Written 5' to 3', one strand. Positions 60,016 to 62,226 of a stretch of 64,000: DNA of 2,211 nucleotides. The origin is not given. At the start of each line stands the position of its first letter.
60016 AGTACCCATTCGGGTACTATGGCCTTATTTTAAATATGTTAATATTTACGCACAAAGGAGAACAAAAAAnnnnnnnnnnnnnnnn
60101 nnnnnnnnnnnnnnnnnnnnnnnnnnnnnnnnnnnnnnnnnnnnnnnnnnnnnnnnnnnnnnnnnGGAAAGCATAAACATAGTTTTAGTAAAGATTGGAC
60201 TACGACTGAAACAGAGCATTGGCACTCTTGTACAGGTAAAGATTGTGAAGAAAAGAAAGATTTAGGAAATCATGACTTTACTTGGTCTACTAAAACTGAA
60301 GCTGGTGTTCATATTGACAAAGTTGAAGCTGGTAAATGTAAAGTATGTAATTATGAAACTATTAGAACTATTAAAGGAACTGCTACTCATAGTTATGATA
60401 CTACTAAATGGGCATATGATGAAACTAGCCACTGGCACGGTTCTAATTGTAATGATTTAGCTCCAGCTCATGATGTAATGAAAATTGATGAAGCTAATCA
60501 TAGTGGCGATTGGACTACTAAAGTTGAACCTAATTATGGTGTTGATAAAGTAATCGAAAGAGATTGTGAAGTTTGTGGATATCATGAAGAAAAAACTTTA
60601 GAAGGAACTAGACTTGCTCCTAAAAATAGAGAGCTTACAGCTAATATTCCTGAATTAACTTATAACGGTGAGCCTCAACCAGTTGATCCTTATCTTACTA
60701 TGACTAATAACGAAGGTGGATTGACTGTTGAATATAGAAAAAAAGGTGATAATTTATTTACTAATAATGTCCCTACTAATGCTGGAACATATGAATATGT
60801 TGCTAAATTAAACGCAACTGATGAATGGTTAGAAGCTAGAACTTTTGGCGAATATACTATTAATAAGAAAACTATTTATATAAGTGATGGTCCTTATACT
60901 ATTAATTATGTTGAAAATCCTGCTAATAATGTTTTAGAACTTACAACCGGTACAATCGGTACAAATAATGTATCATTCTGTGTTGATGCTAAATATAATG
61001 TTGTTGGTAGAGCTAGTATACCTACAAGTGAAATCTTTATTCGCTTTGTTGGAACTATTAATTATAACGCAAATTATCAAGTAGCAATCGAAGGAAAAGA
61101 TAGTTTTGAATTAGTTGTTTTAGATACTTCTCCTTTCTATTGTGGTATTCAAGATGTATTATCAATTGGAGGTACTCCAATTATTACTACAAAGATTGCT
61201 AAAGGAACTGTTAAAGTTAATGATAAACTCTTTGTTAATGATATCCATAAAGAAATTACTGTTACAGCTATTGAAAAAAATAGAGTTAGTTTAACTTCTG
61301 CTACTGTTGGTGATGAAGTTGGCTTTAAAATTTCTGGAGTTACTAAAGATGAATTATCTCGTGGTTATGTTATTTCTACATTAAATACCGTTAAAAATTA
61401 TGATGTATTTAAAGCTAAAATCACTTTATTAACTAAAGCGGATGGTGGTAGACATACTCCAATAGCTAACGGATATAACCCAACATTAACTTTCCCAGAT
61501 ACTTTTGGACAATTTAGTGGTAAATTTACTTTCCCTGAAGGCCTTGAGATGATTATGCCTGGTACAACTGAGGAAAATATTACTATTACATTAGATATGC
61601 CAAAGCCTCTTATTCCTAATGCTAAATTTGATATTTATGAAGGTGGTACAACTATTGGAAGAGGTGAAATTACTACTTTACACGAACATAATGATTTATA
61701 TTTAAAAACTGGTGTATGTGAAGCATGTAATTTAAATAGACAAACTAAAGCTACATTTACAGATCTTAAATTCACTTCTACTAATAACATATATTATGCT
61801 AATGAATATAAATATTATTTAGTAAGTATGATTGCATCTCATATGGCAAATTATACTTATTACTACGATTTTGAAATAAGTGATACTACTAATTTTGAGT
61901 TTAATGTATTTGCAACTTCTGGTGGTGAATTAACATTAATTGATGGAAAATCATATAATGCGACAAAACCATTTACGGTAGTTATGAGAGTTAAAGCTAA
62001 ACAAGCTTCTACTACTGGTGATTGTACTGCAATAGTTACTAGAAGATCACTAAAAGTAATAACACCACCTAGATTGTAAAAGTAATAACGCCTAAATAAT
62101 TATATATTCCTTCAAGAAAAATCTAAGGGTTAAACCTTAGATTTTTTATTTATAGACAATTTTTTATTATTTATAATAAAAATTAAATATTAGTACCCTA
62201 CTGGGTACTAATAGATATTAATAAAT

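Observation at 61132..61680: EF-Tu domain II+III module, without the GTPase domain, embedded in a surface lipoprotein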

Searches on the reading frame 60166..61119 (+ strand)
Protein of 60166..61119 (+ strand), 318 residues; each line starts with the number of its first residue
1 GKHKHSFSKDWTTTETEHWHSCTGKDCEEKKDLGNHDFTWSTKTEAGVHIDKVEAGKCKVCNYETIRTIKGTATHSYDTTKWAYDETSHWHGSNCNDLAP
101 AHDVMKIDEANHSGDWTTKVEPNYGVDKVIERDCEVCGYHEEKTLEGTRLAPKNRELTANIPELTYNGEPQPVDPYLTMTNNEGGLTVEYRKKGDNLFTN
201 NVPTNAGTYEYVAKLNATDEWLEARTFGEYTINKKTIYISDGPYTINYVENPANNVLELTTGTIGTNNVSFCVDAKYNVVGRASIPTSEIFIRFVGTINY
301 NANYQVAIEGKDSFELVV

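Call 91: find_homologous_proteins(query=window:60166-61119:+, max_evalue=0.00001)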
Query window:60166-61119:+ (318 aa): 7 proteins with E <= 0.00001 among 454 candidates.
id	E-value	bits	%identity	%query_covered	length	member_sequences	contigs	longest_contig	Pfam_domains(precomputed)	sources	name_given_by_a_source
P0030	6.7e-168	576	78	99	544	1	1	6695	PF03143.24,PF03144.32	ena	-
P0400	5.4e-156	537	78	92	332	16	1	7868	-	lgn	-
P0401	1.5e-138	480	74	86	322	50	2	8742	-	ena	-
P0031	6.1e-107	376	79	67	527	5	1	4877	PF03143.24,PF03144.32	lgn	-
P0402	2.1e-68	249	69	49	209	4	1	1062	-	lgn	-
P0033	7.1e-23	99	85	19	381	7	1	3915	PF03143.24,PF03144.32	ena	-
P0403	2.1e-21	95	36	47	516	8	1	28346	PF03781.23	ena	-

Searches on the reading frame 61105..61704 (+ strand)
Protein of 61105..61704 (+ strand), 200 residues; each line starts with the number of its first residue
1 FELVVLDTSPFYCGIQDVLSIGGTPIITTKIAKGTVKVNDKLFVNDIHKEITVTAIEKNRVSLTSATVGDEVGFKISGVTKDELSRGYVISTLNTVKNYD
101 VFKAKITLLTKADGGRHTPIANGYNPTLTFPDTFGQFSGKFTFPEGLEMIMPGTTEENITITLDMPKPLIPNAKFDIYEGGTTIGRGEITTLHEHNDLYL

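Call 28: search_protein_representatives(protein=window:61105-61704:+)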
Query: 200 residues. Proteins with E-value up to 0.001 (for the whole library): 2488; up to 1e-10: 971; up to 1e-30: 15. The best 150 are listed.
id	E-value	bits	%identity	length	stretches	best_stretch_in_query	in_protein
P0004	9.6e-92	322.4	74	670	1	1-200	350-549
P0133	3.8e-47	176.9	46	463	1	4-195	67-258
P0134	7.6e-46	172.6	42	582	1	3-196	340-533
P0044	4.1e-42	160.5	44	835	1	2-196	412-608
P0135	3.7e-41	157.3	44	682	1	4-196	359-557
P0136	4.0e-41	157.2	44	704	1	3-194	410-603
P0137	4.7e-41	157.0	32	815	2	9-194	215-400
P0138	2.1e-39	151.6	41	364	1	6-198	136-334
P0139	1.5e-34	135.8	33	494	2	31-193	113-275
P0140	1.5e-34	135.7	34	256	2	64-192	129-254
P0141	4.2e-34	134.3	43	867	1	4-192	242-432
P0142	4.1e-33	131.1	41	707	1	3-197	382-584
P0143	2.9e-31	125.1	43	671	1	10-191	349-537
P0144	4.5e-31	124.4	35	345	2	8-192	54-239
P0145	5.6e-31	124.1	37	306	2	9-181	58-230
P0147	3.9e-30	121.4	37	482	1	9-196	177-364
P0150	1.8e-29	119.2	38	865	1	8-196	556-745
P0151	1.0e-28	116.7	28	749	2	11-196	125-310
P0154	6.1e-28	114.2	39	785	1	6-195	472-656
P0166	1.2e-26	110.0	39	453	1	9-192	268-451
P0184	3.4e-25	105.2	39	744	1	2-189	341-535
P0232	7.0e-23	97.7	32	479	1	9-191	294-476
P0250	5.8e-22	94.7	34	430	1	9-190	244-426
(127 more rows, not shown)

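Call 30: search_protein_families(library=pfam, proteins=[P0137, P0139, P0151, P0141, P0150, P0154, P0134, P0136, P0184, P0147], max_evalue=0.001)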
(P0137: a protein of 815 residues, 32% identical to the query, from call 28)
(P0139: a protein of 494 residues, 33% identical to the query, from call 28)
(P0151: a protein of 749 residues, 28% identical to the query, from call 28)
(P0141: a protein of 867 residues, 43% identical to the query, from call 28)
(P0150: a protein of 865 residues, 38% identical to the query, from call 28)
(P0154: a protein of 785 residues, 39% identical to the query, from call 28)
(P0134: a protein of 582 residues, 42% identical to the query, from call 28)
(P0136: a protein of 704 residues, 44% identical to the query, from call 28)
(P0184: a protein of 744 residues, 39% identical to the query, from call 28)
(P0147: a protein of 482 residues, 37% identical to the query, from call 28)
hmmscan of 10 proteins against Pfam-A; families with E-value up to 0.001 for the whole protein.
P0137 (815 aa): 4 families
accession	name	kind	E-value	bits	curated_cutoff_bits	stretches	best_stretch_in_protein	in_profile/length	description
PF00542.24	Ribosomal_L12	-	1e-51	173.6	25.9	2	743-807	1-65/67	Ribosomal protein L7/L12 C-terminal domain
PF03143.23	GTP_EFTU_D3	-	2.7e-39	134.2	27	2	644-736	2-104/106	Elongation factor Tu C-terminal domain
PF03144.31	GTP_EFTU_D2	-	9.5e-27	93.7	30.3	2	570-639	1-73/73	Elongation factor Tu domain 2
PF03793.24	PASTA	-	8.5e-10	38.9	23.2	1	51-111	3-63/64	PASTA domain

P0139 (494 aa): 2 families
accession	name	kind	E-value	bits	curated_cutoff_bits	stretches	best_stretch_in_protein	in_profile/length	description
PF03143.23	GTP_EFTU_D3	-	4.4e-36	123.8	27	2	180-273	1-104/106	Elongation factor Tu C-terminal domain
PF03144.31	GTP_EFTU_D2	-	2.4e-23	82.8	30.3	2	323-393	1-73/73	Elongation factor Tu domain 2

P0151 (749 aa): 4 families
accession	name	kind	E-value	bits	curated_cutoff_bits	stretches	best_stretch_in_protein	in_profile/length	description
PF03143.23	GTP_EFTU_D3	-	1.1e-32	112.9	27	2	212-305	1-104/106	Elongation factor Tu C-terminal domain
PF03144.31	GTP_EFTU_D2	-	1.9e-26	92.7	30.3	2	139-208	1-73/73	Elongation factor Tu domain 2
PF00542.24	Ribosomal_L12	-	1e-23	83.9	25.9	2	42-107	1-64/67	Ribosomal protein L7/L12 C-terminal domain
PF14578.12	GTP_EFTU_D4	-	6.3e-06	26.5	23.8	0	133-196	11-73/86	Elongation factor Tu domain 4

P0141 (867 aa): 2 families
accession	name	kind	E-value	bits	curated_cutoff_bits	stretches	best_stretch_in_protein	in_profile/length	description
PF03144.31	GTP_EFTU_D2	-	8.1e-07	29.8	30.3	1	265-329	3-72/73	Elongation factor Tu domain 2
PF03143.23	GTP_EFTU_D3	-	0.0006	20.5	27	0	344-432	11-105/106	Elongation factor Tu C-terminal domain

P0150 (865 aa): 2 families
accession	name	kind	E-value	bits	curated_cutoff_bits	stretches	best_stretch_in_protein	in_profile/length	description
PF03143.23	GTP_EFTU_D3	-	3.4e-14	53.5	27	1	651-741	7-105/106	Elongation factor Tu C-terminal domain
PF03144.31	GTP_EFTU_D2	-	1.5e-09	38.6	30.3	1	574-638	1-70/73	Elongation factor Tu domain 2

P0154 (785 aa): 1 family
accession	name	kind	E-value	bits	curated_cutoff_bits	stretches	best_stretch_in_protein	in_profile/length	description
PF03144.31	GTP_EFTU_D2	-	4.9e-08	33.7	30.3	1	491-551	2-67/73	Elongation factor Tu domain 2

P0134 (582 aa): 2 families
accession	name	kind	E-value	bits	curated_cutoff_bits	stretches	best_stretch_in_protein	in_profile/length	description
PF03143.23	GTP_EFTU_D3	-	3.1e-06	27.9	27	1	433-529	2-105/106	Elongation factor Tu C-terminal domain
PF03144.31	GTP_EFTU_D2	-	2.2e-05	25.2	30.3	1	367-427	7-72/73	Elongation factor Tu domain 2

P0136 (704 aa): 2 families
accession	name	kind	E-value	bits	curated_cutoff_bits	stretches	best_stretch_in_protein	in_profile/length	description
PF03143.23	GTP_EFTU_D3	-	3.1e-13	50.4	27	1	505-600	2-104/106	Elongation factor Tu C-terminal domain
PF03144.31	GTP_EFTU_D2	-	1.1e-10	42.2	30.3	1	433-500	1-73/73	Elongation factor Tu domain 2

P0184 (744 aa): 3 families
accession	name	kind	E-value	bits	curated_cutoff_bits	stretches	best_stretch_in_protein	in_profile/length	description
PF03144.31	GTP_EFTU_D2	-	2.8e-09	37.7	30.3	1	366-432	4-73/73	Elongation factor Tu domain 2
PF03143.23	GTP_EFTU_D3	-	3.8e-06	27.6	27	1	459-536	19-103/106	Elongation factor Tu C-terminal domain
PF09526.16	DUF2387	-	0.00024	21.5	25.9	0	151-175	21-45/72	Probable metal-binding protein (DUF2387)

P0147 (482 aa): 2 families
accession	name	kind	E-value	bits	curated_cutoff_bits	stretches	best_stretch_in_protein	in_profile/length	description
PF03143.23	GTP_EFTU_D3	-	5.6e-16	59.2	27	1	267-360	4-105/106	Elongation factor Tu C-terminal domain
PF03144.31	GTP_EFTU_D2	-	5.1e-07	30.5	30.3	1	193-258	1-71/73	Elongation factor Tu domain 2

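Call 67: find_homologous_proteins(query=P0232, max_evalue=1e-10)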
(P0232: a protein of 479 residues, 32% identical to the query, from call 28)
Query P0232 (479 aa): 8000 proteins with E <= 1e-10 among 8000 candidates; the best 120 are listed.
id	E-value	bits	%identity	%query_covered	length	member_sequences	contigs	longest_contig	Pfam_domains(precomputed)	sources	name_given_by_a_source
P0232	0.0e+0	1035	100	100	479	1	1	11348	PF03143.24,PF00542.25,PF03144.32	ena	-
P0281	3.3e-128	446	-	-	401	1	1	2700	PF03143.24,PF03144.32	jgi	-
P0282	8.3e-109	382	-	-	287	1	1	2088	PF03143.24,PF03144.32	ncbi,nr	ncbi:MAG TPA: EF-Tu/IF-2/RF-3 family GTPase [Vicinamibacterales bacterium]|nr:EF-Tu/IF-2/RF-3 family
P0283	3.4e-107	377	-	-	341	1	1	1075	PF03143.24,PF03144.32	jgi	jgi:elongation factor Tu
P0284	2.6e-104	368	-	-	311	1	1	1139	PF03143.24,PF03144.32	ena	-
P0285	1.1e-93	333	-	-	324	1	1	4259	PF03143.24,PF00009.34,PF03144.32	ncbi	ncbi:MAG: hypothetical protein DMF93_10355, partial [Acidobacteria bacterium]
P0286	1.0e-87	313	-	-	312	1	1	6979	PF03143.24,PF03144.32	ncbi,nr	ncbi:MAG: hypothetical protein IIY19_04480, partial [Lachnospiraceae bacterium]|nr:hypothetical prot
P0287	1.1e-79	287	57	52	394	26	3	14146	PF01926.30,PF03143.24,PF00009.34,PF03144.32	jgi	jgi:elongation factor Tu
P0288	1.2e-79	286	70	39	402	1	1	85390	PF03143.24,PF00009.34,PF03144.32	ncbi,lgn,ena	-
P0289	1.6e-78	283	66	43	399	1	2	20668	PF03143.24,PF00009.34,PF03144.32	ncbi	-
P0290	1.6e-78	283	54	56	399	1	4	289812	PF03143.24,PF00009.34,PF03144.32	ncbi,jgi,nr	ncbi:MAG: elongation factor Tu [Candidatus Bathyarchaeota archaeon]|jgi:elongation factor Tu|nr:elon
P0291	1.8e-78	282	66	43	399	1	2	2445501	PF03143.24,PF00009.34,PF03144.32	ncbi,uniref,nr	ncbi:elongation factor Tu [Dissulfurispira thermophila]|uniref:Elongation factor Tu n=2 Tax=root Tax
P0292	2.1e-78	282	69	39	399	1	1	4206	PF03143.24,PF00009.34,PF03144.32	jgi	jgi:elongation factor Tu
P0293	2.3e-78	282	69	39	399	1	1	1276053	PF03143.24,PF00009.34,PF03144.32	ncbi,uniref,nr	ncbi:elongation factor Tu [Thermodesulfovibrio aggregans]|uniref:Elongation factor Tu n=1 Tax=Thermo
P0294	2.4e-78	282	69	39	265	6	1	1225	PF03143.24,PF00009.34,PF03144.32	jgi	jgi:elongation factor Tu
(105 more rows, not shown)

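Call 78: find_encoding_contigs(protein=P0232, flank=6000, max_places=2)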
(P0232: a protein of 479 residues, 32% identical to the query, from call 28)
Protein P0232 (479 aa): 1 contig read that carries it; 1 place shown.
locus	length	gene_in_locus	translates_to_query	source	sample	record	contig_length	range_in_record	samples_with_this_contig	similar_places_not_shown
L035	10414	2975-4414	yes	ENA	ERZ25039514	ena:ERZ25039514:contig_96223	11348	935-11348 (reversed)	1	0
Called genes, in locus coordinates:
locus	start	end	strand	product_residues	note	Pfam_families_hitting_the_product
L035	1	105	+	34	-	?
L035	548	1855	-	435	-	PF03403:PAF-AH_p_II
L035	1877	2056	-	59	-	-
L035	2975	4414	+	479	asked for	PF00542:Ribosomal_L12, PF03144:GTP_EFTU_D2, PF03143:GTP_EFTU_D3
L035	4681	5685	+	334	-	-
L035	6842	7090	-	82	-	-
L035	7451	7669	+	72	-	-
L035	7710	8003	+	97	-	-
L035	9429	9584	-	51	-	-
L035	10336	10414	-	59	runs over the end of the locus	-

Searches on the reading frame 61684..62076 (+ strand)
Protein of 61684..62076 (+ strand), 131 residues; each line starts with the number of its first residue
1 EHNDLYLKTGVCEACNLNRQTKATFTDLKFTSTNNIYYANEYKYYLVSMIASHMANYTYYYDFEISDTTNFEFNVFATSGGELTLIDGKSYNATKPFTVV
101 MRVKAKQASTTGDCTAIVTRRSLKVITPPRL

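Call 58: predict_structure(alignment_id=A5)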
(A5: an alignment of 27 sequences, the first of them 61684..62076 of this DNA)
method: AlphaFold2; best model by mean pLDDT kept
length: 131 residues; sequences in the alignment: 27
mean_pLDDT: 89.4   pTM: 0.82
mean pLDDT of the five models: 89.4, 87.1, 85.5, 83.1, 79.4
residues with pLDDT >= 90: 89; 70-90: 31; 50-70: 9; < 50: 2
segments of 3 or more residues with pLDDT < 50: none
pLDDT, mean of each block of 10 residues (from residue 1): 66 84 93 90 95 90 97 94 95 94 95 97 77 50
secondary structure, 60 per line:
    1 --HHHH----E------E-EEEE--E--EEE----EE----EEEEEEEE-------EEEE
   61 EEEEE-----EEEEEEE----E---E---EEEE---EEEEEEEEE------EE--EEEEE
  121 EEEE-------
elements in order: H3-6 E20-23 E29-31 E42-49 E57-65 E71-77 E90-93 E97-105 E116-124
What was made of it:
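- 61684..62076 (+): HEH...CEAC knuckle plus C-terminal beta-sandwich (residues 534-664). It is the most variable domain. AF2 pLDDT 89 (call 58).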

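Call 60: fold_search(model_id=the predicted structure, library=pdb)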
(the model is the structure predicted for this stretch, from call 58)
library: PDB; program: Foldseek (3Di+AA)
matches with E <= 10: 1394; with E <= 0.001: 1
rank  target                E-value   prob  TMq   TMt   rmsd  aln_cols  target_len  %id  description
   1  4dzg                  7.0e-04  1.00  0.55  0.62   3.5       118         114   12  Crystal structure of Aeromonas hydrophila PliG, a periplasmic lysozyme inhibitor of g-type lysozyme (released 2012-06-13)
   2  4dy5_A                1.2e-03  1.00  0.56  0.64   3.7       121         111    8  Crystal structure of Salmonella Typhimurium PliG, a periplasmic lysozyme inhibitor of g-type lysozyme (released 2012-06-13)
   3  4dy5_C                1.9e-03  1.00  0.60  0.72   2.9       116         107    9  Crystal structure of Salmonella Typhimurium PliG, a periplasmic lysozyme inhibitor of g-type lysozyme (released 2012-06-13)
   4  9j7x                  2.2e-03  1.00  0.49  0.53   5.1       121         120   13  Crystal structure of quintuple mutant C terminal fragment of Clostridium perfringens enterotoxin (C-CPEm19) (released 2025-06-18)
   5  7kp4_B                2.2e-03  1.00  0.49  0.48   5.5       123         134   15  Crystal structure of human claudin-4 in complex with Clostridium perfringens enterotoxin C-terminal domain (released 2020-12-09)
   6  3jqw_C                2.3e-03  1.00  0.47  0.50   4.3       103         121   11  Crystal structure of Clostridium histolyticum colH collagenase collagen-binding domain 3 at 2 Angstrom resolution in p (released 2010-09-29)
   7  8u5d_B                2.7e-03  1.00  0.50  0.51   4.5       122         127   13  Crystal Structure of C-terminal domain of Clostridium perfringens Enterotoxin in Space Group P 41 21 2 (released 2023-12-20)
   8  3x29_B                3.1e-03  1.00  0.48  0.53   4.8       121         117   12  CRYSTAL STRUCTURE of MOUSE CLAUDIN-19 IN COMPLEX with C-TERMINAL FRAGMENT OF CLOSTRIDIUM PERFRINGENS ENTEROTOXIN (released 2015-01-21)
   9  8u5e_D                3.1e-03  1.00  0.48  0.49   5.1       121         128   13  Crystal Structure of C-terminal domain of Clostridium perfringens Enterotoxin in Space Group P 21 21 21 (released 2023-12-20)
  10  3jqw_B                3.1e-03  1.00  0.42  0.45   4.5       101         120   11  Crystal structure of Clostridium histolyticum colH collagenase collagen-binding domain 3 at 2 Angstrom resolution in p (released 2010-09-29)
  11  5sv5                  3.6e-03  1.00  0.42  0.49   4.8       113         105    9  1.0 Angstrom Crystal Structure of pre-Peptidase C-terminal Domain of Collagenase from Bacillus anthracis. (released 2016-08-17)
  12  2quo                  5.0e-03  1.00  0.47  0.49   5.4       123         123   15  Crystal Structure of C terminal fragment of Clostridium perfringens enterotoxin (released 2007-10-30)
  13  3jqw_A                5.0e-03  1.00  0.44  0.48   5.4       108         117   10  Crystal structure of Clostridium histolyticum colH collagenase collagen-binding domain 3 at 2 Angstrom resolution in p (released 2010-09-29)
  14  5gu5                  5.0e-03  0.99  0.39  0.44   6.2       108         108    9  Crystal structure of p24gamma2 GOLD domain determined by sulfur-SAD (released 2017-01-25)
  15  6ov3_B                5.3e-03  1.00  0.44  0.46   5.6       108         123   15  Crystal structure of human claudin-9 in complex with Clostridium perfringens entertoxin C-terminal domain in open form (released 2019-09-04)
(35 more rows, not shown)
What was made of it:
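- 61684..62076 (+): Foldseek matches are weak (E 7e-4 to 3e-3, TMq 0.42-0.60): PliG, the C. perfringens enterotoxin claudin-binding domain, and ColG/ColH collagen-binding (PPC) domains (call 60).
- On PPC / collagen-binding / C-CPE-type beta-sandwich: Foldseek E 7e-4 to 3e-3, TMq 0.42-0.60, 8-16% identity (call 60).
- C-terminal fold: it weakly resembles protein-binding sandwiches (collagen-binding, claudin-binding, PliG) (call 60). The C-terminal fold matches are to protein-binding rather than carbohydrate-binding modules (call 60).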
